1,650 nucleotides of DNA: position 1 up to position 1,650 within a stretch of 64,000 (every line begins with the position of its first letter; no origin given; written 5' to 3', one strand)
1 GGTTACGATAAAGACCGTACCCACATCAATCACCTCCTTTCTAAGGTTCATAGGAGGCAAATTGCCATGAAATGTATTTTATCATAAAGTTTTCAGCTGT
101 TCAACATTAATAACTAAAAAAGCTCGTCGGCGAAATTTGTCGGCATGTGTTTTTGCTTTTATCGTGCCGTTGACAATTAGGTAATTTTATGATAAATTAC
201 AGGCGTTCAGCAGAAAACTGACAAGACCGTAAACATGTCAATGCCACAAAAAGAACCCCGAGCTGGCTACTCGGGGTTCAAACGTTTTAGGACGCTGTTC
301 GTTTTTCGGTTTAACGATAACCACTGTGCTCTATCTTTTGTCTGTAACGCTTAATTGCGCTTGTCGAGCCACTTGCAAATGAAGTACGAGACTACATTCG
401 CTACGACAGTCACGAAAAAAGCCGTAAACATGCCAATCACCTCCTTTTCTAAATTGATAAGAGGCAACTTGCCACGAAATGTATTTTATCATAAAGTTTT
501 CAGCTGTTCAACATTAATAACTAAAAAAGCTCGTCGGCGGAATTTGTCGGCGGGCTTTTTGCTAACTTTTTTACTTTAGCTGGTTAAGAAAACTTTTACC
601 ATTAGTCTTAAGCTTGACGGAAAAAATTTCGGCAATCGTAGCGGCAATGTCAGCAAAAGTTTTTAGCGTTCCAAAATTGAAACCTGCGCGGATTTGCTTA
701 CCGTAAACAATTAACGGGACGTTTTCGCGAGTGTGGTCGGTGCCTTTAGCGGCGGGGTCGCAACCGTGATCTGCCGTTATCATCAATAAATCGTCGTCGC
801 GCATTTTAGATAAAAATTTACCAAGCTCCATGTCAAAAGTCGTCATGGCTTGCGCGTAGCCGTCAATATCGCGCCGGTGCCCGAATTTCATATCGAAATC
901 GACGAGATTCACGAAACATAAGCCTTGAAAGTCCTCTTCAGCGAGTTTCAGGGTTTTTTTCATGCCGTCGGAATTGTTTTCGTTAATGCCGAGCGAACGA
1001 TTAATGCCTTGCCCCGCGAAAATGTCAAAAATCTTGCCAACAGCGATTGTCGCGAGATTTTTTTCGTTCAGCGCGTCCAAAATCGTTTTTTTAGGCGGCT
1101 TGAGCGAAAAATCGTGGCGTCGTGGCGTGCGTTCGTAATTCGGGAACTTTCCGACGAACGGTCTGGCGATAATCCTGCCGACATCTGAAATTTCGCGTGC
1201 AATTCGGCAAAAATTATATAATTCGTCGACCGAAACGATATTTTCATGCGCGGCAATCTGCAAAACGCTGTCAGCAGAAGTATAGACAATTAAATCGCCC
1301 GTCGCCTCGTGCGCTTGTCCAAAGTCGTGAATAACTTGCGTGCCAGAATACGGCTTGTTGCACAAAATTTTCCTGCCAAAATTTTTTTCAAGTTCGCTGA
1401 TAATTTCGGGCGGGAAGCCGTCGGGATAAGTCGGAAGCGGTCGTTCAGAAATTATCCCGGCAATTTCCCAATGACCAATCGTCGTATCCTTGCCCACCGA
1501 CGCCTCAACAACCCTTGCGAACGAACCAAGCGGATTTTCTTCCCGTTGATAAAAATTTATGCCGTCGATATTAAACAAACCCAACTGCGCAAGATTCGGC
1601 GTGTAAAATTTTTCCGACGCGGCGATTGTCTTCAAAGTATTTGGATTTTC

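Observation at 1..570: Tandem Fst/PepA1-like type I toxin modules hidden below the ORF-size cutoff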

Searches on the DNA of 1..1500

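Call 5: search_rna_families(source=window, start=1, end=1500, threshold=evalue, max_evalue=10)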
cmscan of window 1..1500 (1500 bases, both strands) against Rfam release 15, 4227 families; matches with E-value up to 10: 11.
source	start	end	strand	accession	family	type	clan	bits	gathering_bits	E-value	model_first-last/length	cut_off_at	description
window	659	683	-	RF01315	CRISPR-DR2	Gene; CRISPR;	CL00014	24.7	37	0.078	1-30/30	no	CRISPR RNA direct repeat element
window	505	559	+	RF02901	AaHKsRNA41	Gene; sRNA;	-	21.8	97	0.021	1-187/187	no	Aggregatibacter sRNA 41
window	460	566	+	RF04312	trpB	Cis-reg;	-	20.9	59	5.3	1-107/107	no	trpB ncRNA motif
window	524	625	-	RF02986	FuFi-1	Gene; sRNA;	-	18.2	59.6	0.3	1-175/175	no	FuFi-1 RNA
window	254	322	-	RF02905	sRNA41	Gene; sRNA;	-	17.6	45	8.7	1-113/113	no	Archaeal Small RNA 41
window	426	514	-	RF01443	S_pombe_snR91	Gene; snRNA; snoRNA; HACA-box;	-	17.4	50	4.9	1-144/144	no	small nucleolar RNA snR91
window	1340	1465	-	RF00041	Entero_OriR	Cis-reg;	-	16.5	80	2.5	1-121/121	no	Enteroviral 3' UTR element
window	248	300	-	RF02399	NsiR1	Gene; sRNA;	-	15.5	39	5.7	1-60/60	no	Nitrogen stress-induced RNA 1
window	248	296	-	RF02278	Betaproteobacteria_toxic_sRNA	Gene; sRNA;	-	15.4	50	5.5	1-64/64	no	Betaproteobacteria toxic small RNA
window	22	75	+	RF01542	TB11Cs5H1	Gene; snRNA; snoRNA; HACA-box;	-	15.2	45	6.4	1-71/71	no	Trypanosomatid snoRNA TB11Cs5H1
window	248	276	-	RF02401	ClpQY_promoter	Cis-reg;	-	12.6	42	10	1-27/57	no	ClpQY promoter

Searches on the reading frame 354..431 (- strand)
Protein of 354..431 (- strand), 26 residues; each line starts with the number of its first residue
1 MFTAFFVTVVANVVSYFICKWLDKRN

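Call 6: search_protein_families(library=pfam, proteins=[window:354-431:-], max_evalue=10)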
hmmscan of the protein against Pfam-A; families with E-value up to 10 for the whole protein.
seq(26 aa): 1 family
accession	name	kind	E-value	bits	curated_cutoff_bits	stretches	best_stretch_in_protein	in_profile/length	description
PF09527.15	ATPase_gene1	-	0.094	13.2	26.6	1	9-25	12-28/54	Putative F0F1-ATPase subunit Ca2+/Mg2+ transporter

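Call 7: search_protein_families(library=ncbifam, proteins=[window:354-431:-], max_evalue=10)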
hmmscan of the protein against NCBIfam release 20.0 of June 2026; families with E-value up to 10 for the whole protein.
seq(26 aa): 1 family
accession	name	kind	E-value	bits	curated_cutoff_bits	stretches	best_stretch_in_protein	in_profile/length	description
NF033608.1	type_I_tox_Fst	subfamily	0.038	13.8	26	1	17-26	18-27/28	type I toxin-antitoxin system Fst family toxin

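Call 12: search_dna_similar(query=window:354-431:-, collection=plasmids, mode=protein, max_evalue=10)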
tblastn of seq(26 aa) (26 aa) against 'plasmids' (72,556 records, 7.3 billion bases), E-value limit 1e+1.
No match.

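Call 21: find_related_loci(query=A1, collection=genome_contigs, flank=3000)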
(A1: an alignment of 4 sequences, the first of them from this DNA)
Query A1 (26 aa) in genome_contigs; peptide patterns used: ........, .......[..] (x = any residue, [..] = any of these).
54 stretches matched a pattern; 27 encode a relative of the query (tblastn E <= 1e-3); 27 distinct loci.
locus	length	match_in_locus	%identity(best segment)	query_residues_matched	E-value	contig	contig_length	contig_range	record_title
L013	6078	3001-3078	77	1-26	3e-10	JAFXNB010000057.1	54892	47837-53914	MAG: Selenomonadaceae bacterium isolate RGIG6564 Sheep_Reticulum-5__c254312, whole genome shotgun sequence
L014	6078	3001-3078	77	1-26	3e-10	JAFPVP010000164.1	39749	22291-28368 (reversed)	MAG: Selenomonadaceae bacterium isolate RGIG1515 Goat_Abomasum-3__c507585, whole genome shotgun sequence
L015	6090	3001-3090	67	1-26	7e-9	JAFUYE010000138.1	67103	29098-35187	MAG: Selenomonadaceae bacterium isolate RGIG4933 Roe_deer_Rumen-3__c337217, whole genome shotgun sequence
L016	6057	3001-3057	79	8-26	1e-8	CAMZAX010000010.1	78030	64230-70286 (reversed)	MAG TPA_asm: uncultured Selenomonadales bacterium isolate SRR10912538_bin.8_metaWRAP_v1.3_MAG genome assembly, contig: E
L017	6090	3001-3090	60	1-26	1e-8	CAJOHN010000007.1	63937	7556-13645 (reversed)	uncultured Selenomonadaceae bacterium isolate Red_deer_4_mag_170 genome assembly, contig: scaffold_448, whole genome sho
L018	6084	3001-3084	71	3-26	2e-8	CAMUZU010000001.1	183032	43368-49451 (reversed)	MAG TPA_asm: uncultured Selenomonadales bacterium isolate SRR8387719_bin.34_metaWRAP_v1.3_MAG genome assembly, contig: E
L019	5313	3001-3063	81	5-25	3e-8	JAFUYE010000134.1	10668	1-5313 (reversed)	MAG: Selenomonadaceae bacterium isolate RGIG4933 Roe_deer_Rumen-3__c320001, whole genome shotgun sequence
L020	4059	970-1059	57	1-26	6e-8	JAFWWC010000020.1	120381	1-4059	MAG: Selenomonadaceae bacterium isolate RGIG6124 Sheep_Omasum.Co__c791648, whole genome shotgun sequence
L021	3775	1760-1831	58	1-24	5e-8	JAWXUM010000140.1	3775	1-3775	MAG: Clostridia bacterium isolate FM_49_G121_V NODE_9612_length_3776_cov_19.363885, whole genome shotgun sequence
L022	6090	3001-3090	67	5-26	6e-8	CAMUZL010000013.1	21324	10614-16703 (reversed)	MAG TPA_asm: uncultured Selenomonadales bacterium isolate SRR8387720_bin.10_metaWRAP_v1.3_MAG genome assembly, contig: E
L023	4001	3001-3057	74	8-26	8e-8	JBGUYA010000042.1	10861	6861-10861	MAG: Quinella sp. isolate ruminal_MAG_489 ruminal_MAG_489_contig_0042, whole genome shotgun sequence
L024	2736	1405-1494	57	1-26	9e-8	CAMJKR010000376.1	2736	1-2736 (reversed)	MAG: uncultured Selenomonadales bacterium isolate SRR12081298_bin.24_metaWRAP_v1.3_MAG genome assembly, contig: ERZ12289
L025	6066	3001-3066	59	5-26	1e-7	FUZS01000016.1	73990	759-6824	[Eubacterium] yurii strain ATCC 43714 genome assembly, contig: EI51DRAFT_scaffold00014.14, whole genome shotgun sequence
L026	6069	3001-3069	65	3-25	2e-7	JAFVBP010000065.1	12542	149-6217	MAG: Selenomonadaceae bacterium isolate RGIG5022 Roe_deer_Rumen.Co__c317702, whole genome shotgun sequence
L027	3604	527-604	65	5-26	3e-7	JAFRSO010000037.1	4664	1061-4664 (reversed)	MAG: Selenomonadaceae bacterium isolate RGIG2762 Goat_Omasum-5__c278906, whole genome shotgun sequence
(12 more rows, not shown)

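Call 26: search_protein_families(library=ncbifam, alignment_id=A2, max_evalue=10)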
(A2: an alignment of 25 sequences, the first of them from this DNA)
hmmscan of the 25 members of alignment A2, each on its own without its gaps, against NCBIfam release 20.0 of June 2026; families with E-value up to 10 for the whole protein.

A. member 1, seq(26 aa): 1 family
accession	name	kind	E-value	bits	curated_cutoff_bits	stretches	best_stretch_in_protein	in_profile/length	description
NF033608.1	type_I_tox_Fst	subfamily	0.038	13.8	26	1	17-26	18-27/28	type I toxin-antitoxin system Fst family toxin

B. families by the number of members that match (of 25 scanned): 8 families
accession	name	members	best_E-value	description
NF033608.1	type_I_tox_Fst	10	1.3e-07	type I toxin-antitoxin system Fst family toxin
NF047374.1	CD_typeI_toxin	8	0.0015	type I toxin-antitoxin system toxin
NF007332.0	PRK09821.1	3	0.014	GntP family transporter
TIGR03510.1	XapX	1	0.051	XapX domain-containing protein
NF049859.1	SA1002_fam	1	0.053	SA1002 family membrane protein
NF002460.0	PRK01658.1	1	0.11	CidA/LrgA family holin-like protein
NF006527.0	PRK08990.1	1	0.11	flagellar motor protein PomA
NF009951.1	PRK13415.1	1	0.17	flagella biosynthesis regulatory protein FliZ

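Call 27: search_protein_families(library=pfam, alignment_id=A2, max_evalue=10)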
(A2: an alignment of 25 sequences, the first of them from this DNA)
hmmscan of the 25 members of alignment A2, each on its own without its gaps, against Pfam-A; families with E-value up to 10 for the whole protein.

A. member 1, seq(26 aa): 1 family
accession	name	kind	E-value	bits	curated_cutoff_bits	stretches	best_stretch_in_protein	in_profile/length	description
PF09527.15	ATPase_gene1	-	0.094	13.2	26.6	1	9-25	12-28/54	Putative F0F1-ATPase subunit Ca2+/Mg2+ transporter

B. families by the number of members that match (of 25 scanned): 13 families
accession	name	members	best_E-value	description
PF09527.15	ATPase_gene1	9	0.01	Putative F0F1-ATPase subunit Ca2+/Mg2+ transporter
PF20385.3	DUF6680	5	0.012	Family of unknown function (DUF6680)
PF13940.11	Ldr_toxin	4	0.067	Toxin Ldr, type I toxin-antitoxin system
PF09335.16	VTT_dom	3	0.00063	VTT domain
PF08018.16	Antimicrobial_1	3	0.12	Frog antimicrobial peptide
PF09926.15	DUF2158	1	0.042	Uncharacterized small protein (DUF2158)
PF19483.4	DUF6019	1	0.064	Family of unknown function (DUF6019)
PF05684.17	DUF819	1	0.075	Protein of unknown function (DUF819)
PF20856.2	SdbC_C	1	0.099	SdbC, C-terminal domain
PF20535.3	DUF6750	1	0.13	Family of unknown function (DUF6750)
PF15050.11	SCIMP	1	0.15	SCIMP protein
PF00528.27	BPD_transp_1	1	0.15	Binding-protein-dependent transport system inner membrane component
PF09835.14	DUF2062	1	0.16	Uncharacterized protein conserved in bacteria (DUF2062)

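Call 28: search_solved_structures(query=A2, max_evalue=10, show_alignments=3)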
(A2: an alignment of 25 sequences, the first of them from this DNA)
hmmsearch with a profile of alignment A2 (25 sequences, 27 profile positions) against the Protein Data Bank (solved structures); distinct sequences matched with E-value up to 10: 1.
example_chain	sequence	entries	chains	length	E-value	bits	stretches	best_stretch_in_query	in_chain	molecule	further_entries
5j3u_A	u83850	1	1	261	0.71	12.9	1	10-20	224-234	Protein Kinase A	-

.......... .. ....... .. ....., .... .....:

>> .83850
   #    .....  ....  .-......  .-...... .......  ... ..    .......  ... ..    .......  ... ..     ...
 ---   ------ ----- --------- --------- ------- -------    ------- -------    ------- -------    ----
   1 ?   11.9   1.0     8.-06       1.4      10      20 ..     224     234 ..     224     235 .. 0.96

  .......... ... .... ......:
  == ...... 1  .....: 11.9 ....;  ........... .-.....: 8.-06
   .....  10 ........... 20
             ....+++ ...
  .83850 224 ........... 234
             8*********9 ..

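Call 42: list_cluster_members(proteins=[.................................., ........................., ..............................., window:354-431:-, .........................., window:354-467:-, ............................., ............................, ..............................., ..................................])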
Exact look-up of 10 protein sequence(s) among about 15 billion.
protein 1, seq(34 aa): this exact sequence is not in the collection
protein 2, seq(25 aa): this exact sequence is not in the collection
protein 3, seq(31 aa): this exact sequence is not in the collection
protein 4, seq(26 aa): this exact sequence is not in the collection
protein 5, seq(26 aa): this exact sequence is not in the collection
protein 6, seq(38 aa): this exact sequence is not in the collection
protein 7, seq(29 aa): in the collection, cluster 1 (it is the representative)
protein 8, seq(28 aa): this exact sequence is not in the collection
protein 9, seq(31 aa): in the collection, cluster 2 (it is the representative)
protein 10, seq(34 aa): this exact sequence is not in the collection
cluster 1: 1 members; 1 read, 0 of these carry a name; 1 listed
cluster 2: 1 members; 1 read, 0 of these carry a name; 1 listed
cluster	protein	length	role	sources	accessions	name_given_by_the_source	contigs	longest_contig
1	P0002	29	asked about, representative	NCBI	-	-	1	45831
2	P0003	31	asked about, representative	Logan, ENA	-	-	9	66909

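Call 56: search_protein_families(library=padloc, proteins=[window:354-431:-], max_evalue=10)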
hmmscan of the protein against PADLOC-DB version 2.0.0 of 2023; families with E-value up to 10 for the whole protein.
seq(26 aa): 0 families

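Call 59: search_dna_similar(query=window:354-431:-, collection=phages, mode=protein, max_evalue=10)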
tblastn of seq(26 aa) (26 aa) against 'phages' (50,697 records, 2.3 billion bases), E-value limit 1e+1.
No match.

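Call 60: find_related_loci(query=A2, collection=viral_contigs, flank=3000)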
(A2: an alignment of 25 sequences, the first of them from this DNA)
Query A2 (26 aa) in viral_contigs; peptide patterns used: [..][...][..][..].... (x = any residue, [..] = any of these).
295 stretches matched a pattern; 96 encode a relative of the query (tblastn E <= 1e-3); the best 80 are kept; 80 distinct loci.
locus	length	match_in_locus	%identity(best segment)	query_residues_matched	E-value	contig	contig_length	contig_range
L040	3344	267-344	62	1-26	2e-8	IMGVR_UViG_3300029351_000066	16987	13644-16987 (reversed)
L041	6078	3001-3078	62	1-26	2e-8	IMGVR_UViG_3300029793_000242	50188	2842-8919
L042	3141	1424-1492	70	1-23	3e-8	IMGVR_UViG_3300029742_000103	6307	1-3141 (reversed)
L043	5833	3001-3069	70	1-23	3e-8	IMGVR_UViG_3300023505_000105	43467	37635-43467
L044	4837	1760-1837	62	1-26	2e-8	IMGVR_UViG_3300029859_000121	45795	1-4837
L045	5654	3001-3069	70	1-23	3e-8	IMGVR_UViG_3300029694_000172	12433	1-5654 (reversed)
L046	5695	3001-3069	70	1-23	3e-8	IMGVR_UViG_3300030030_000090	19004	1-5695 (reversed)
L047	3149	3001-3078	58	1-26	3e-7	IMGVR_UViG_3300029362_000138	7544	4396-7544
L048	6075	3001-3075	56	2-26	2e-7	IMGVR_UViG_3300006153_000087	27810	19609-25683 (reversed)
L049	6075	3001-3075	56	2-26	2e-7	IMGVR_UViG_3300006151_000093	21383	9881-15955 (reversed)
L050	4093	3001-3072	63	1-24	2e-7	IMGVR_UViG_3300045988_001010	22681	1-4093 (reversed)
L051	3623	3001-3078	58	1-26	3e-7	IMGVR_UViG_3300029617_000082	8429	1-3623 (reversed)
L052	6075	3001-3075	56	2-26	2e-7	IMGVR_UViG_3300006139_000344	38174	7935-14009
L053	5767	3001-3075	56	2-26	2e-7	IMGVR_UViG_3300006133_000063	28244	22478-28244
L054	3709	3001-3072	54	1-24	3e-7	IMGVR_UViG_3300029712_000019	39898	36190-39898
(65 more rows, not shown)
